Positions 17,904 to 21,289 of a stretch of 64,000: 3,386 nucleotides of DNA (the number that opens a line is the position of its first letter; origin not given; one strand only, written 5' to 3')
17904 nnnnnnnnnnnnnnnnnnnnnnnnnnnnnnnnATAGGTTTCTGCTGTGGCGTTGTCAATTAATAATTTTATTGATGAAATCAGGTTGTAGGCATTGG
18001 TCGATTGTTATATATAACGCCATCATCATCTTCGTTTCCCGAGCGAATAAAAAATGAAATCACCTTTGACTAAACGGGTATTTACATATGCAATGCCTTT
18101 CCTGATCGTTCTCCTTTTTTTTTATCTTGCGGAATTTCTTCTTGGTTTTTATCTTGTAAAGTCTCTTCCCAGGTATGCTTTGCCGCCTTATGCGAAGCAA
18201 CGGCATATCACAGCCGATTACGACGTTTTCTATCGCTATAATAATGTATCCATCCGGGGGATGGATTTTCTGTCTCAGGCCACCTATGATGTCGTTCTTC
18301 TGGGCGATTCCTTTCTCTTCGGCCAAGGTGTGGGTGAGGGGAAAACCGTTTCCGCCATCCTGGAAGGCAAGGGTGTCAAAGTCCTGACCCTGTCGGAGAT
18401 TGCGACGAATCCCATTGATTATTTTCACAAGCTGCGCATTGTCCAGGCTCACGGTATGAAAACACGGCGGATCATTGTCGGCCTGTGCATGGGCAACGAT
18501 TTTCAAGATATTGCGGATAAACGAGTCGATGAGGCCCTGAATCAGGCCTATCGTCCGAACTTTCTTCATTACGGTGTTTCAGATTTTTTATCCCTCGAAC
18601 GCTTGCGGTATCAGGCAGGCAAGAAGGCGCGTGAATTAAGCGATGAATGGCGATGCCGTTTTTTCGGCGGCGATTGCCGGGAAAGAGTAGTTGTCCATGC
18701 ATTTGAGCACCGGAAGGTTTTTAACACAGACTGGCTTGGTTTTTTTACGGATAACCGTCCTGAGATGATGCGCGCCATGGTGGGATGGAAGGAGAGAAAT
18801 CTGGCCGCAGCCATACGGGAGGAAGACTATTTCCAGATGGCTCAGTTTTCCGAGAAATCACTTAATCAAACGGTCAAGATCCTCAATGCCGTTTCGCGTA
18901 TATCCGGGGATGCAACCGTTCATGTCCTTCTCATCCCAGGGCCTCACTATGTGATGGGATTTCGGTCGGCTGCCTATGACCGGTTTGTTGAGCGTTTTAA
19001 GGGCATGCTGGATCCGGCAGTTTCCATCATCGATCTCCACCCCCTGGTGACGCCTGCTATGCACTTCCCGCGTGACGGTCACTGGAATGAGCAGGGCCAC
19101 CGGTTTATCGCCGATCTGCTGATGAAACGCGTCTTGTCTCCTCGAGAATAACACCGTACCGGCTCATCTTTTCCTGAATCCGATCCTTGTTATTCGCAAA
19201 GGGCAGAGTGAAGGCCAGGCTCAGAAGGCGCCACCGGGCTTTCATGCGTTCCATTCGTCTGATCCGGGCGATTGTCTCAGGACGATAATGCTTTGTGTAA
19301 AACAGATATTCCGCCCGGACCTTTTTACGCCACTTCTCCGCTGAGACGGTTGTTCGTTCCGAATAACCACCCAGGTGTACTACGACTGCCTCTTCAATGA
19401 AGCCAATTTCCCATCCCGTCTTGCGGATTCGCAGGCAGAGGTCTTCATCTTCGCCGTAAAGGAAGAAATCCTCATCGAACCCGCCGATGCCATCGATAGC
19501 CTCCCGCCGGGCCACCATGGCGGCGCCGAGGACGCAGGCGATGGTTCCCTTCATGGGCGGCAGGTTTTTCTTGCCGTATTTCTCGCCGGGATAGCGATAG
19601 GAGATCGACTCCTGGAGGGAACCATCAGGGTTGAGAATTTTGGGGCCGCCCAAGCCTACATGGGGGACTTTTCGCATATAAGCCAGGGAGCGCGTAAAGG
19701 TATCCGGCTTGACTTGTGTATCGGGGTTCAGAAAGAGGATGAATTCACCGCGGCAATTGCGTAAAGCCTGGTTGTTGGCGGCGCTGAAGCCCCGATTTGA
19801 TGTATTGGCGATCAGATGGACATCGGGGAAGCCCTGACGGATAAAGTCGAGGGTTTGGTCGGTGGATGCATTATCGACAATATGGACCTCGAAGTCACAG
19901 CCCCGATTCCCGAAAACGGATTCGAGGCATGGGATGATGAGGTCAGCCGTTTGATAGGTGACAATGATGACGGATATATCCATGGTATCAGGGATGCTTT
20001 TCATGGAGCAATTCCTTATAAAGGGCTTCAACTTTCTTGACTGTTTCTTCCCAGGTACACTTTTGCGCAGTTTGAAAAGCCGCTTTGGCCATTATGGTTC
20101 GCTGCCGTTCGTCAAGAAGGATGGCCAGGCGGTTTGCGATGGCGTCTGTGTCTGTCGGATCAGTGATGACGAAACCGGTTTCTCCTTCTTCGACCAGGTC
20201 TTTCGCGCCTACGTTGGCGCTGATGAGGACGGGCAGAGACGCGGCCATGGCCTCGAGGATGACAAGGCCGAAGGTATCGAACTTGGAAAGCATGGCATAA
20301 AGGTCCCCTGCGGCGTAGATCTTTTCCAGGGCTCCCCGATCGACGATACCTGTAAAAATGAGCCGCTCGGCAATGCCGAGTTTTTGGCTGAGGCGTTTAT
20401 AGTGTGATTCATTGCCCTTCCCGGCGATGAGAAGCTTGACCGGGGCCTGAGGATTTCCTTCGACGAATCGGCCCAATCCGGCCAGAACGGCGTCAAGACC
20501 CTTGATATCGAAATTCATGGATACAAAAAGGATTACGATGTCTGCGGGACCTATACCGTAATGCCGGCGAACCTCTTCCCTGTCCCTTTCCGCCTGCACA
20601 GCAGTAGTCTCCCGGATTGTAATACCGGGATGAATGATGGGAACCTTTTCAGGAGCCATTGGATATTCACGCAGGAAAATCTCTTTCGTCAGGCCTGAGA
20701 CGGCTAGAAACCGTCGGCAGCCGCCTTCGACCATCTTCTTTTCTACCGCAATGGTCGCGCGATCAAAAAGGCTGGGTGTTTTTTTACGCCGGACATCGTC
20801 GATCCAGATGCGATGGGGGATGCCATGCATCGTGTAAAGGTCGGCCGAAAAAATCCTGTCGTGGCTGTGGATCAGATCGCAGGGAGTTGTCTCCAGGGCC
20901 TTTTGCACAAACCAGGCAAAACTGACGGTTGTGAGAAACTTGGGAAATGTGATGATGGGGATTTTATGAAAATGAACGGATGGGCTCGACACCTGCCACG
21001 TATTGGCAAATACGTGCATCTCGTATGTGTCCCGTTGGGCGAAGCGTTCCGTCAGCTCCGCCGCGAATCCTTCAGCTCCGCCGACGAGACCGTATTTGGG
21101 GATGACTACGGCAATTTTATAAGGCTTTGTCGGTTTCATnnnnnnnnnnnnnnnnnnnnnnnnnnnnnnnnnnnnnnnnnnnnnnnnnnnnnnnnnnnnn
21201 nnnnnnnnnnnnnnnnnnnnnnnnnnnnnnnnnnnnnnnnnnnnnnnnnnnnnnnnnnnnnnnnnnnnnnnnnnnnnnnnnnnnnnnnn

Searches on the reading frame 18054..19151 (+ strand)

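Call 9: search_protein_families(library=pfam, proteins=[window:18054-19151:+], max_evalue=0.001)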
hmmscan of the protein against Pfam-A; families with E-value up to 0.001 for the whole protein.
window:18054-19151:+ (365 aa): 0 families

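Call 59: search_protein_families(library=ncbifam, proteins=[window:18054-19151:+], max_evalue=0.01)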
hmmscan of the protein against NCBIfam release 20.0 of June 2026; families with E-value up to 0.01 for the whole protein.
window:18054-19151:+ (365 aa): 1 family
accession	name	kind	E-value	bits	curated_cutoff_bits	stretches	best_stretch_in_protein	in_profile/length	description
NF047475.1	GDSL_LA_2490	hypoth_equivalog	0.0012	18.2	325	1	50-109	55-114/431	LA_2490 family SGNH/GDSL-type esterase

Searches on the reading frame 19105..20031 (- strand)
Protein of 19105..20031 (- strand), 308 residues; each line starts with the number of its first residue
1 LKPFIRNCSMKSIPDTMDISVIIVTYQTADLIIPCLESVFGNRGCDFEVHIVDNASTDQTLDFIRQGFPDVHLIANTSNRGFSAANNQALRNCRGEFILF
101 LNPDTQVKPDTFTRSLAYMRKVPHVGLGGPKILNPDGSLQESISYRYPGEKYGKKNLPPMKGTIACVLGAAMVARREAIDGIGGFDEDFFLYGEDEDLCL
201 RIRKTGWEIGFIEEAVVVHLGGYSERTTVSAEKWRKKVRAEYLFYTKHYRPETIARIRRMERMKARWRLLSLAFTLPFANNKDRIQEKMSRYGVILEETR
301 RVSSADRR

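Call 9: search_protein_families(library=pfam, proteins=[window:19105-20031:-], max_evalue=0.001)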
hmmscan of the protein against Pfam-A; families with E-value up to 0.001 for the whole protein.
window:19105-20031:- (308 aa): 6 families
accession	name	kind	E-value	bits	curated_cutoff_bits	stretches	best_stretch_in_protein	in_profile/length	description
PF00535.33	Glycos_transf_2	-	3.7e-27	95.7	23.3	1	20-180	1-165/168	Glycosyl transferase family 2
PF13641.12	Glyco_tranf_2_3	-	9.1e-21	75.4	27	1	19-238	3-209/230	Glycosyltransferase like family 2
PF13632.12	Glyco_trans_2_3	-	2.5e-10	40.9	27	1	97-240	1-142/198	Glycosyl transferase family group 2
PF10111.15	Glyco_tranf_2_2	-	1.6e-07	31.5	27.3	1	46-117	29-104/276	Glycosyltransferase like family 2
PF13506.12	Glyco_transf_21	-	1.8e-05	24.7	21.7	1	86-223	22-158/174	Glycosyl transferase family 21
PF02709.20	Glyco_transf_7C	-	5.2e-05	23.3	23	1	167-213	19-66/78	N-terminal domain of galactosyltransferase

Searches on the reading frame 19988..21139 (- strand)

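Call 9: search_protein_families(library=pfam, proteins=[window:19988-21139:-], max_evalue=0.001)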
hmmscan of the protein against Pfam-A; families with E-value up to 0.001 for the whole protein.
window:19988-21139:- (383 aa): 5 families
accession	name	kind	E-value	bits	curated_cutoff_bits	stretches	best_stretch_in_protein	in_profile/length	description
PF00534.26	Glycos_transf_1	-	6e-29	101.2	26.4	1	186-354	1-169/172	Glycosyl transferases group 1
PF13692.12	Glyco_trans_1_4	-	2.5e-25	89.8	27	1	202-343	3-141/142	Glycosyl transferases group 1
PF13439.12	Glyco_transf_4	-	6.7e-17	62.5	28.5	1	19-174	1-167/170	Glycosyltransferase Family 4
PF20706.3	GT4-conflict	-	1.5e-13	51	26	1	151-369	157-384/385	Family 4 Glycosyltransferase in conflict systems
PF13579.12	Glyco_trans_4_4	-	0.00032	21.5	29.7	1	20-172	1-158/158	Glycosyl transferase 4-like domain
